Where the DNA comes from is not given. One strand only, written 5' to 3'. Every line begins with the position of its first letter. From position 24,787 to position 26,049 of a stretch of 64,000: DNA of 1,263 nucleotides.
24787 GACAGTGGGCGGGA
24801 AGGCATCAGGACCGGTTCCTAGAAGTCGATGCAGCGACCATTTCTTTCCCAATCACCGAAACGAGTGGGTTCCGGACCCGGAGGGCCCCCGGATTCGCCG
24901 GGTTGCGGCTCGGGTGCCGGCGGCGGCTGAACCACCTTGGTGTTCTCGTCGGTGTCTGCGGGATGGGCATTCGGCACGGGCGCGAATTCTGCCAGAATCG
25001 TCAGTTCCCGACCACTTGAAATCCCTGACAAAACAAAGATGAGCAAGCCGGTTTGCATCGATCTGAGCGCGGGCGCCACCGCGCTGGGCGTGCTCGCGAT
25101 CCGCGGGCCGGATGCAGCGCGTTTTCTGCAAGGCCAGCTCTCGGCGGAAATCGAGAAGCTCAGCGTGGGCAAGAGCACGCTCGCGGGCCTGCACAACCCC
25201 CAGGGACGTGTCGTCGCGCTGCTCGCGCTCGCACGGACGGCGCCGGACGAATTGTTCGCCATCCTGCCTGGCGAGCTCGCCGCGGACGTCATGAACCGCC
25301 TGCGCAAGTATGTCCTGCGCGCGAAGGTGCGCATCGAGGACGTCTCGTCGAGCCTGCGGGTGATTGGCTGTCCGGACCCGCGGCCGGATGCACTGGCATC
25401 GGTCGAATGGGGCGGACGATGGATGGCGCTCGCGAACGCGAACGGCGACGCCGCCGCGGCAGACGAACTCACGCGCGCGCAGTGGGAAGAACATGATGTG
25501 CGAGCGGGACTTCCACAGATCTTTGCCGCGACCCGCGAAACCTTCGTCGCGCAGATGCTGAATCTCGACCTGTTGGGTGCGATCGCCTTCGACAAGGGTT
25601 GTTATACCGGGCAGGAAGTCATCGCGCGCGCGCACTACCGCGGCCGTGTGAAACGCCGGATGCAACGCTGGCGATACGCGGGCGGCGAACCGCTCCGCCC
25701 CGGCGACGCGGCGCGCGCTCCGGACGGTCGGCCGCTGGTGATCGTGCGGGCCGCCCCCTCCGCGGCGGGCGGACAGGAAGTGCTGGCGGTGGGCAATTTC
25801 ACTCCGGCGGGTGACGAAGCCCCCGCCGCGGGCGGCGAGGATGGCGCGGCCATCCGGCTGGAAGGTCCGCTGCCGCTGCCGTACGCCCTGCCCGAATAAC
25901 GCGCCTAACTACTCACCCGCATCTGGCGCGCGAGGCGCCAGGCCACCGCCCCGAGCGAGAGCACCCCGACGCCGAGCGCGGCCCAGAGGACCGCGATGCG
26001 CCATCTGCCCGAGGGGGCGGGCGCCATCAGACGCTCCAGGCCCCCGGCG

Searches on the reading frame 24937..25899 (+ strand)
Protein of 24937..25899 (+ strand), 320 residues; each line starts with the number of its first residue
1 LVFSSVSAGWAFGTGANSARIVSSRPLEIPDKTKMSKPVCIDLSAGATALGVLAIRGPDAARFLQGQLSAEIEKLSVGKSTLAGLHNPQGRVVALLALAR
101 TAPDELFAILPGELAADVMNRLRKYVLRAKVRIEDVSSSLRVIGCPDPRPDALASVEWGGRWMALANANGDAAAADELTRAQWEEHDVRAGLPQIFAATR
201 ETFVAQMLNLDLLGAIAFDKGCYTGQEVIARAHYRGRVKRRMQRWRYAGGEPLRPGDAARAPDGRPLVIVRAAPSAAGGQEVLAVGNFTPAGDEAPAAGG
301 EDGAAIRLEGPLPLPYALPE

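Call 65: search_protein_families(library=pfam, proteins=[window:24937-25899:+], max_evalue=0.00001)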
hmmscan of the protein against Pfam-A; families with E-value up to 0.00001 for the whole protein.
window:24937-25899:+ (320 aa): 1 family
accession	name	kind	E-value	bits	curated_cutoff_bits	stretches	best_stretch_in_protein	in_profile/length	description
PF01571.26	GCV_T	-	2.4e-11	43.8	25.6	1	48-145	46-143/255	Aminomethyltransferase folate-binding domain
